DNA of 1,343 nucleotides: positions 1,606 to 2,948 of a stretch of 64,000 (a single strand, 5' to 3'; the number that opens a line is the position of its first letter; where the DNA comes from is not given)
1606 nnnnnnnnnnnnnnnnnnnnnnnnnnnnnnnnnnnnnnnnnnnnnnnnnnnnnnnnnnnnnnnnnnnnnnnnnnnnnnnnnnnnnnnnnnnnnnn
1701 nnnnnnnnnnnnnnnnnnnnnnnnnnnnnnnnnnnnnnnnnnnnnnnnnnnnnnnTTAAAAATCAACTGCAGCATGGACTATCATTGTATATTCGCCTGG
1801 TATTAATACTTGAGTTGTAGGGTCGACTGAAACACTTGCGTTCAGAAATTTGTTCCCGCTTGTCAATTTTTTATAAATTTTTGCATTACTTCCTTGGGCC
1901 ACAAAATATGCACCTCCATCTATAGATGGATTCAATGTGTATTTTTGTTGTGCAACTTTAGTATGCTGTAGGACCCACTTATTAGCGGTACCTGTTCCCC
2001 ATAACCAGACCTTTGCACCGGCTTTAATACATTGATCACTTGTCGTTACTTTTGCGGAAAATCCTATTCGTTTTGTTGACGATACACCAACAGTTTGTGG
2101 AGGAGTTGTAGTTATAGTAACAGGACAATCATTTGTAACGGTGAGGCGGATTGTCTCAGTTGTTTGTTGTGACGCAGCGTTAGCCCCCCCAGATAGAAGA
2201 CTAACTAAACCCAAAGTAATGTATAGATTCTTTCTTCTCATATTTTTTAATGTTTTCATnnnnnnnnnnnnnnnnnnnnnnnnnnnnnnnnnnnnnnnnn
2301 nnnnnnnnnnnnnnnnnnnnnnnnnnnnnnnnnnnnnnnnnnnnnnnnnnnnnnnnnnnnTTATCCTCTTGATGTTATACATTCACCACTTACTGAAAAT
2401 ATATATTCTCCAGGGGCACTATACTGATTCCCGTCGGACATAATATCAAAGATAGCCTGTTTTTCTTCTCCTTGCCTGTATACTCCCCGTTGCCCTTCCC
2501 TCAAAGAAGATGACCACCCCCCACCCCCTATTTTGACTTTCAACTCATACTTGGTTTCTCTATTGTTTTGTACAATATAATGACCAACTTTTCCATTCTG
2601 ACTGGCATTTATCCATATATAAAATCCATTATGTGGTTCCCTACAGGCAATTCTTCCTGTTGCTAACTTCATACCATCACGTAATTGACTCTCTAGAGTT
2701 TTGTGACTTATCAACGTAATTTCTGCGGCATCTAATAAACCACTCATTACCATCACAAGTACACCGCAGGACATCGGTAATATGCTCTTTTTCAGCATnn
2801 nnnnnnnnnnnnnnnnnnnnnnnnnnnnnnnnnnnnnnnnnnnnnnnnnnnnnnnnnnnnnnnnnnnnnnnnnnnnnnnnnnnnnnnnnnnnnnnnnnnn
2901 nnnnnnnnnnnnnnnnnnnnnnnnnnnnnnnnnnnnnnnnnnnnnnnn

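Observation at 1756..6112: Afa/Dr/AAF-family chaperone-usher adhesin operon with a basic, divergent pilin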

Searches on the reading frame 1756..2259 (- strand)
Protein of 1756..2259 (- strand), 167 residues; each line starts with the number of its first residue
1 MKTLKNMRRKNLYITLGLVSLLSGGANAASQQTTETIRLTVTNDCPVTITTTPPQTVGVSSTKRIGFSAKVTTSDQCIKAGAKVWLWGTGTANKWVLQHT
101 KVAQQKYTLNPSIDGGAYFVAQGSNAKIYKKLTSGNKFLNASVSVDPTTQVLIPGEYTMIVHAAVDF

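Call 4: search_solved_structures(query=window:1756-2259:-, max_evalue=1, show_alignments=3)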
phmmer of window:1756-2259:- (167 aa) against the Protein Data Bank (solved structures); distinct sequences matched with E-value up to 1: 4.
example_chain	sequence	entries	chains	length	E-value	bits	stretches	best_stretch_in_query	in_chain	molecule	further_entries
4ph8_A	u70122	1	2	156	3.4e-75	254.7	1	41-167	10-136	Aggregative adherence fimbrial subunit AggA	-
5lvy_A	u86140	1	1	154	0.0066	19.9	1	43-117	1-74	Adhesin protein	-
9y6s_6m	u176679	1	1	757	0.053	17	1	14-117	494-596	DLP1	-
2mpv_A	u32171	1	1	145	0.19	15.2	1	43-96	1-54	Major fimbrial subunit of aggregative adherence fimbria II AafA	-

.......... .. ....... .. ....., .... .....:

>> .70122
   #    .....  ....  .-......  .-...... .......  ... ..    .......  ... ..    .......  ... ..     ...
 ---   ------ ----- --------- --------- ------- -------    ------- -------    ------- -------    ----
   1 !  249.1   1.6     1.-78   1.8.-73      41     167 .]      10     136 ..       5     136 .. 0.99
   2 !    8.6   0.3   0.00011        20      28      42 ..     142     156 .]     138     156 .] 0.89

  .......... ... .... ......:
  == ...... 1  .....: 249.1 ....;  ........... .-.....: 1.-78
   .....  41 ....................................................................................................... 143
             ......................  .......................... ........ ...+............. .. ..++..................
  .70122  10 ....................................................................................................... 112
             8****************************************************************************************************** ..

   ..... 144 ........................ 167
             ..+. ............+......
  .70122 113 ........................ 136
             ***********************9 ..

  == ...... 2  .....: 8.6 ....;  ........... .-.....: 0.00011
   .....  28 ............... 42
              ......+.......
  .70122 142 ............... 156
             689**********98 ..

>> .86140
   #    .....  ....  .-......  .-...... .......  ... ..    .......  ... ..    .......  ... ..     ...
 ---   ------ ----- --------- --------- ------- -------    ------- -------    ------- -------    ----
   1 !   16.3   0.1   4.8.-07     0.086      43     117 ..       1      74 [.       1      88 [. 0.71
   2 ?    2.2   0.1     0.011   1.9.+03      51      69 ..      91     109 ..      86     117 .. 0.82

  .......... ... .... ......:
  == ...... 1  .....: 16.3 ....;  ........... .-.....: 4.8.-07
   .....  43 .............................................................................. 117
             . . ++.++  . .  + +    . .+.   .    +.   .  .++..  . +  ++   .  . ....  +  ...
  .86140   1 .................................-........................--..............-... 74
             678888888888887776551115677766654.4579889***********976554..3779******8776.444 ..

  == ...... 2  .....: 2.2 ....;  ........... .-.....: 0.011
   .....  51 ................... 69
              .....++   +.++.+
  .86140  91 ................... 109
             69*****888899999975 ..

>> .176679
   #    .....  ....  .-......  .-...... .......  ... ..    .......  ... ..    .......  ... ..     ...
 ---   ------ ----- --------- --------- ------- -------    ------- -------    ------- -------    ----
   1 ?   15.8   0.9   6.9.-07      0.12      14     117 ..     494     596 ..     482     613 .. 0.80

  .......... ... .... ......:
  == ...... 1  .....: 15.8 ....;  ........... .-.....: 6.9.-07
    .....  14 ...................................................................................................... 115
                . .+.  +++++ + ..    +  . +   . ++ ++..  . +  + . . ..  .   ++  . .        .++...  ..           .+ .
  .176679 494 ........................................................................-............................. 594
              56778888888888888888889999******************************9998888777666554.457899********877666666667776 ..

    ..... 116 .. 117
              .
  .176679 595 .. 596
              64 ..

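Call 12: search_protein_families(proteins=[window:1756-2259:-], library=ncbifam, max_evalue=0.001)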
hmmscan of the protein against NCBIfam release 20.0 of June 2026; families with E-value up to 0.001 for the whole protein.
window:1756-2259:- (167 aa): 0 families

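Call 15: search_dna_similar(query=window:1756-2259:-, collection=plasmids, mode=protein, rows=spread, max_rows=40, max_evalue=0.001)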
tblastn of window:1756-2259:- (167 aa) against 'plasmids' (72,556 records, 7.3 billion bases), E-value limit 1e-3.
Records with a match: 22; places in all: 22; records where one place covers at least 80% of the query: 22.
Best place of each record, by identity: >=99% 1; 90-95% 15; 80-90% 1; 60-80% 5.
By first word of the organism name: Escherichia 22.
By predicted mobility (MOB-suite, as given by PLSDB): mobilizable 15; conjugative 6; non-mobilizable 1.
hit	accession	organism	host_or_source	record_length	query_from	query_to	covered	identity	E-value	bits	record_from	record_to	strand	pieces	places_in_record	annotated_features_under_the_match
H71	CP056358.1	Escherichia coli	culture,Wastewater influent sample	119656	1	167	100%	100.0%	7e-96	310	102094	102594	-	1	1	aggA: aggregative adherence fimbria I major subunit AggA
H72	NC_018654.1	Escherichia coli O104:H4 str. 2009EL-2050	-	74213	1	167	100%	92.2%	2e-86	283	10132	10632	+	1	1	aggA: aggregative adherence fimbria I major subunit AggA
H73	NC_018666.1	Escherichia coli O104:H4 str. 2011C-3493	-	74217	1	167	100%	92.2%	2e-86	283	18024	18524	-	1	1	aggA: aggregative adherence fimbria I major subunit AggA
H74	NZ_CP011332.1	Escherichia coli O104:H4 str. C227-11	Homo sapiens,stool sample from a ...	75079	1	167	100%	92.2%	2e-86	283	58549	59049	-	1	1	aggA: aggregative adherence fimbria I major subunit AggA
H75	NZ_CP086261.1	Escherichia coli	Homo sapiens,Cell culture,feces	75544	1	167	100%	92.2%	2e-86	283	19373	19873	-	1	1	aggA: aggregative adherence fimbria I major subunit AggA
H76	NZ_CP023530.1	Escherichia coli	Homo sapiens,stool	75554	1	167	100%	92.2%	2e-86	283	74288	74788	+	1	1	aggA: aggregative adherence fimbria I major subunit AggA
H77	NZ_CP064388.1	Escherichia coli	-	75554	1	167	100%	92.2%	2e-86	283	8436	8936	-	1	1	aggA: aggregative adherence fimbria I major subunit AggA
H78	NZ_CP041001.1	Escherichia coli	NIST Mixed Microbial RM strain,ATCC ...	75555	1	167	100%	92.2%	2e-86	283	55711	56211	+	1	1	aggA: aggregative adherence fimbria I major subunit AggA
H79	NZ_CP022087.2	Escherichia coli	Homo sapiens,stool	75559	1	167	100%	92.2%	2e-86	283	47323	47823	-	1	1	aggA: aggregative adherence fimbria I major subunit AggA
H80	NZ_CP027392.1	Escherichia coli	Homo sapiens,stool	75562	1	167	100%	92.2%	2e-86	283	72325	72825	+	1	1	aggA: aggregative adherence fimbria I major subunit AggA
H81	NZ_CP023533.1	Escherichia coli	Homo sapiens,human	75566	1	167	100%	92.2%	2e-86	283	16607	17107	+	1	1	aggA: aggregative adherence fimbria I major subunit AggA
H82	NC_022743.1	Escherichia coli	Homo sapiens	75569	1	167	100%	92.2%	2e-86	283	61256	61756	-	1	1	aggA: aggregative adherence fimbria I major subunit AggA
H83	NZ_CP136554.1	Escherichia coli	Homo sapiens,stool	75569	1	167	100%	92.2%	2e-86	283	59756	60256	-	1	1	aggA: aggregative adherence fimbria I major subunit AggA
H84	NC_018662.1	Escherichia coli O104:H4 str. 2009EL-2071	Stool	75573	1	167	100%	92.2%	2e-86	283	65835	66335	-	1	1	aggA: aggregative adherence fimbria I major subunit AggA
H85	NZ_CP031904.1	Escherichia coli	Homo sapiens,Clinical: Human (Homo ...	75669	1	167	100%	92.2%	2e-86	283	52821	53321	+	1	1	aggA: aggregative adherence fimbria I major subunit AggA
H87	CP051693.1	Escherichia coli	Homo sapiens,whole organism,rectal swab ...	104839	1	167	100%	89.2%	2e-80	265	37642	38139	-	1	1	none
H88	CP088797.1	Escherichia coli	Homo sapiens,blood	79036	1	167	100%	69.2%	1e-61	211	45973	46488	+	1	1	aggA: aggregative adherence fimbria I major subunit AggA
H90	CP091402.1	Escherichia coli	Homo sapiens,human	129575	1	167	100%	68.4%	3e-64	219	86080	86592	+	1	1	aggA: aggregative adherence fimbria I major subunit AggA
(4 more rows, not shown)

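Call 24: profile_search(protein=window:1756-2259:-)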
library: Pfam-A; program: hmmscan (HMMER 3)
A. the first sequence (167 residues): domains with independent E <= 10: 1; with E <= 0.001: 0
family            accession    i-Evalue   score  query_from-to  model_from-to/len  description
Adhesin_Dr        PF04619.18          2     8.8      31-52          5-26/139  Dr-family adhesin

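Call 27: list_cluster_members(proteins=[window:1756-2259:-, window:2361-2798:-, window:2812-5340:-, window:5354-6112:-])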
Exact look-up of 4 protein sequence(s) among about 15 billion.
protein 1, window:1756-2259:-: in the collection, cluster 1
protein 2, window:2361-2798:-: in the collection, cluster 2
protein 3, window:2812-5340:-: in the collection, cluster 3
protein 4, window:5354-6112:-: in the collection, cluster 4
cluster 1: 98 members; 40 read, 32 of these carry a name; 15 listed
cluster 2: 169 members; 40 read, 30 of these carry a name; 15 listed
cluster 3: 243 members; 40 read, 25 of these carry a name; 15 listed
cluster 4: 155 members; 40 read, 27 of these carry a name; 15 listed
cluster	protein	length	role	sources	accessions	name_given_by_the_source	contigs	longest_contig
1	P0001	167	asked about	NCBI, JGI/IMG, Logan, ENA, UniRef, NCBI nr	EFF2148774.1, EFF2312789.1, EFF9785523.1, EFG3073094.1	aggregative adherence fimbria I major subunit AggA [Escherichia coli] | aggregative adherence fimbria I major subunit AggA n=1 Tax=Escherichia coli TaxID=562 ...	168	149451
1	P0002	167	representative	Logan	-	-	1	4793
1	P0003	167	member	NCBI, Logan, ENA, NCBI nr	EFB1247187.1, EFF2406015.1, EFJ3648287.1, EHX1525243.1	aggregative adherence fimbria I major subunit AggA [Escherichia coli]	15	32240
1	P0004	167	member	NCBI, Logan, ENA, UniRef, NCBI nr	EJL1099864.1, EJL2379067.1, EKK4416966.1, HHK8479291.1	aggregative adherence fimbria I major subunit AggA [Escherichia coli] | aggregative adherence fimbria I major subunit AggA n=1 Tax=Escherichia coli TaxID=562 ...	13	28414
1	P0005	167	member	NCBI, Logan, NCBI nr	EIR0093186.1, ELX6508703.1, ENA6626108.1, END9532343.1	aggregative adherence fimbria I major subunit AggA [Escherichia coli]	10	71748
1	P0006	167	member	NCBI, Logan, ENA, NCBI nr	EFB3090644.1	aggregative adherence fimbria I major subunit AggA [Escherichia coli]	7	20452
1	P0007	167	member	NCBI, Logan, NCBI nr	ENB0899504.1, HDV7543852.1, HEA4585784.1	TPA: aggregative adherence fimbria I major subunit AggA [Escherichia coli] | aggregative adherence fimbria I major subunit AggA [Escherichia coli]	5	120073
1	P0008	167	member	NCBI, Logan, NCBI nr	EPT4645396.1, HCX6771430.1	aggregative adherence fimbria I major subunit AggA [Escherichia coli]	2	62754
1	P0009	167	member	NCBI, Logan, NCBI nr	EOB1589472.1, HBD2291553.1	TPA: aggregative adherence fimbria I major subunit AggA [Escherichia coli] | aggregative adherence fimbria I major subunit AggA [Escherichia coli]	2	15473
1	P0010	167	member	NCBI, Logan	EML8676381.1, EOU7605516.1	aggregative adherence fimbria I major subunit AggA [Escherichia coli]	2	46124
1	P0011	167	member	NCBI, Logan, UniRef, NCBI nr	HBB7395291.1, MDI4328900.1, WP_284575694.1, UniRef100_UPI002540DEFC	aggregative adherence fimbria I major subunit AggA [Escherichia coli] | aggregative adherence fimbria I major subunit AggA n=1 Tax=Escherichia coli TaxID=562 ...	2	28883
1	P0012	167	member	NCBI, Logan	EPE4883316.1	aggregative adherence fimbria I major subunit AggA [Escherichia coli]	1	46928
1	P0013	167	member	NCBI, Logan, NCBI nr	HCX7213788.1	TPA: aggregative adherence fimbria I major subunit AggA [Escherichia coli] | aggregative adherence fimbria I major subunit AggA [Escherichia coli]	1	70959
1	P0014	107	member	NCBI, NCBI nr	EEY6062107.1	AAF/I fimbrial subunit, partial [Escherichia coli] | AAF/I fimbrial subunit [Escherichia coli]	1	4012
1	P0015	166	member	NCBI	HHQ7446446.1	TPA: aggregative adherence fimbria I major subunit AggA, partial [Escherichia coli]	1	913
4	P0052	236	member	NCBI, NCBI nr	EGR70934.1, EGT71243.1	Chaperone protein Agg3D [Escherichia coli O104:H4 str. LB226692]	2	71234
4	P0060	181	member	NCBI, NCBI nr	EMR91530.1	Chaperone protein Agg3D (plasmid) [Escherichia coli O104:H4 str. E112/10] | Chaperone protein Agg3D [Escherichia coli O104:H4 str. E112/10]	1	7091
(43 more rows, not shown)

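Call 34: get_annotated_region(hit=H90, flank=300)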
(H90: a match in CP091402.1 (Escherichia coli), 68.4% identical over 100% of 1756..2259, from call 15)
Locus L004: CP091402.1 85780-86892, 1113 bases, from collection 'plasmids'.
description: Escherichia coli strain 623214 plasmid p623214_1, complete sequence
organism: Escherichia coli (NCBI taxid 562)
taxonomy: Bacteria; Pseudomonadota; Gammaproteobacteria; Enterobacterales; Enterobacteriaceae; Escherichia; Escherichia coli
host: -; source: Homo sapiens,human; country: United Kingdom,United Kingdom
typing (MOB-suite, as given by PLSDB): conjugative; replicon IncFIA,IncFIB; relaxase MOBF; mating-pair formation MPF_F
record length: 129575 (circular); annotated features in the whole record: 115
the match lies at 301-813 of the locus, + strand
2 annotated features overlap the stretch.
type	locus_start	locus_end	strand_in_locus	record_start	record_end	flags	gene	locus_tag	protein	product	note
predicted_resistance_gene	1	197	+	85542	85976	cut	aggB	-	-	aggregative adherence fimbria I minor subunit AggB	predicted by amrfinderplus; class ; identity 98.62%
predicted_resistance_gene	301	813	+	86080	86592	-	aggA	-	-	aggregative adherence fimbria I major subunit AggA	predicted by amrfinderplus; class ; identity 97.66%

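Call 35: get_annotated_region(hit=H87, flank=300)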
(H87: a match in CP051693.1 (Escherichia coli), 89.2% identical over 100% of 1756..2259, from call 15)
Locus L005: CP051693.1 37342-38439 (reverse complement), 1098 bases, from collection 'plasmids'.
description: Escherichia coli strain SCU-318 plasmid pSCU-318-1, complete sequence
organism: Escherichia coli (NCBI taxid 562)
taxonomy: Bacteria; Pseudomonadota; Gammaproteobacteria; Enterobacterales; Enterobacteriaceae; Escherichia; Escherichia coli
host: -; source: Homo sapiens,whole organism,rectal swab from healthy college student; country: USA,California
typing (MOB-suite, as given by PLSDB): conjugative; replicon IncFIA,IncFIB,IncFII; relaxase MOBF; mating-pair formation MPF_F
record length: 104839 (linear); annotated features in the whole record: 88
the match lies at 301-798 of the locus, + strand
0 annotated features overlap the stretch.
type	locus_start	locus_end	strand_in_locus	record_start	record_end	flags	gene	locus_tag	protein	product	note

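Call 36: get_annotated_region(hit=H88, flank=300)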
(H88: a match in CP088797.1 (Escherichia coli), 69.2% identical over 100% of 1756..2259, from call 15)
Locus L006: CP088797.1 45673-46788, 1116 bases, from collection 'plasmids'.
description: Escherichia coli strain B16EC0481 plasmid pB16EC0481-1, complete sequence
organism: Escherichia coli (NCBI taxid 562)
taxonomy: Bacteria; Pseudomonadota; Gammaproteobacteria; Enterobacterales; Enterobacteriaceae; Escherichia; Escherichia coli
host: -; source: Homo sapiens,blood; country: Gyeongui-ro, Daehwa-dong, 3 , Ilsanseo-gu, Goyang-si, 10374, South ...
typing (MOB-suite, as given by PLSDB): non-mobilizable; replicon IncFIA,IncFIB
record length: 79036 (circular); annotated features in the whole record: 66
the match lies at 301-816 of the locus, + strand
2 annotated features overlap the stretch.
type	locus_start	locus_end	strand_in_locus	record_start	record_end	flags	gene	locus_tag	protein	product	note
predicted_resistance_gene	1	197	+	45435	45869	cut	aggB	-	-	aggregative adherence fimbria I minor subunit AggB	predicted by amrfinderplus; class ; identity 97.93%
predicted_resistance_gene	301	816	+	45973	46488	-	aggA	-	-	aggregative adherence fimbria I major subunit AggA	predicted by amrfinderplus; class ; identity 100.0%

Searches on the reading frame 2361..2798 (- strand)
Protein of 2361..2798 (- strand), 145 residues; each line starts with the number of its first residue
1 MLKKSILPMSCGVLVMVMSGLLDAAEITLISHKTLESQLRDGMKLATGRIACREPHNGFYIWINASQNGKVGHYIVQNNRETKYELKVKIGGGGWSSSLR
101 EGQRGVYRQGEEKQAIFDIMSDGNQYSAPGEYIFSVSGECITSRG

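Call 12: search_protein_families(proteins=[window:2361-2798:-], library=ncbifam, max_evalue=0.001)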
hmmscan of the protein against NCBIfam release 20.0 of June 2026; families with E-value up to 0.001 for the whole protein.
window:2361-2798:- (145 aa): 1 family
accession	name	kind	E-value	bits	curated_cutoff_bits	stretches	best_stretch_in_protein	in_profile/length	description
NF011768.0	PRK15222.1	equivalog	1.3e-09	38.2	213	1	38-128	48-138/156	putative pilin structural protein SafD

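Call 22: search_solved_structures(query=window:2361-2798:-, max_evalue=1, show_alignments=1)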
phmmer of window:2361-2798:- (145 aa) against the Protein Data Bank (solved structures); distinct sequences matched with E-value up to 1: 13.
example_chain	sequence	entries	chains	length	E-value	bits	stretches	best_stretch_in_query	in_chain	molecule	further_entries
4phx_B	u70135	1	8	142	2.7e-74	251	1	25-145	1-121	Protein AggB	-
4or1_A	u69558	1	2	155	4.4e-38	133.7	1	26-143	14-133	Invasin homolog AafB, Major fimbrial subunit of aggregative adherence fimbria II AafA chim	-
5d55_A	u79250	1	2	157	2.1e-35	125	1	24-141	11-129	HdaB,HdaA (Adhesin), HUS-associated diffuse adherence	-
2fvn_A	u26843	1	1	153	4e-35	124.1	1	24-142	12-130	Protein afaD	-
2ixq_A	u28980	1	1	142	4.4e-35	123.9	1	25-142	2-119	Protein AfaD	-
2axw_A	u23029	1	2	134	6e-35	123.5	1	26-142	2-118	DraD invasin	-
5y9g_A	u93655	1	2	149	4.9e-08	36.3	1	38-126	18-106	Pilin structural protein SafD,Pilus assembly protein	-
5y9h_A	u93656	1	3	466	3.8e-07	33.4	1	38-126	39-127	SafD,Putative outer membrane protein,Putative outer membrane protein,Putative outer membra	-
3if9_A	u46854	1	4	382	0.048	16.9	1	69-141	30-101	Glycine oxidase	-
1ryi_A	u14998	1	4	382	0.049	16.9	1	69-141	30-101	GLYCINE OXIDASE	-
9woz_A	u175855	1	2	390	0.058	16.6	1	70-141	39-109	Glycine oxidase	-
1ng3_A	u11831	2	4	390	0.059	16.6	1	70-141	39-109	Glycine oxidase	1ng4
6v49_A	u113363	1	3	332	0.96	12.7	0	43-111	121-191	Hemagglutinin HA1 chain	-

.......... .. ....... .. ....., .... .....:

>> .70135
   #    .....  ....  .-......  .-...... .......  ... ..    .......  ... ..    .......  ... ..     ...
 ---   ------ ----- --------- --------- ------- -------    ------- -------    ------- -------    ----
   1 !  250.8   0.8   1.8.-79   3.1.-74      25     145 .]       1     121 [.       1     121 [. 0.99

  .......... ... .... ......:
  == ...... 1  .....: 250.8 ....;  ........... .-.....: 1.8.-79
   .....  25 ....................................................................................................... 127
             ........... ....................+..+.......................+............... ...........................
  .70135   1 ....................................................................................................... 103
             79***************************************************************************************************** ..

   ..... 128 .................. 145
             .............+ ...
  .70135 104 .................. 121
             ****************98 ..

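Call 25: profile_search(protein=window:2361-2798:-)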
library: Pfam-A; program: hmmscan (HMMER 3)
A. the first sequence (145 residues): domains with independent E <= 10: 2; with E <= 0.001: 1
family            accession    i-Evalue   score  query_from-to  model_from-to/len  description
AfaD              PF05775.19    3.7e-20    72.6      37-138         3-104/104  Enterobacteria AfaD invasin protein
UPF0261_C         PF23189.1        0.13    11.9      61-123       126-186/218  Uncharacterised protein family (UPF0261) C-terminal domain
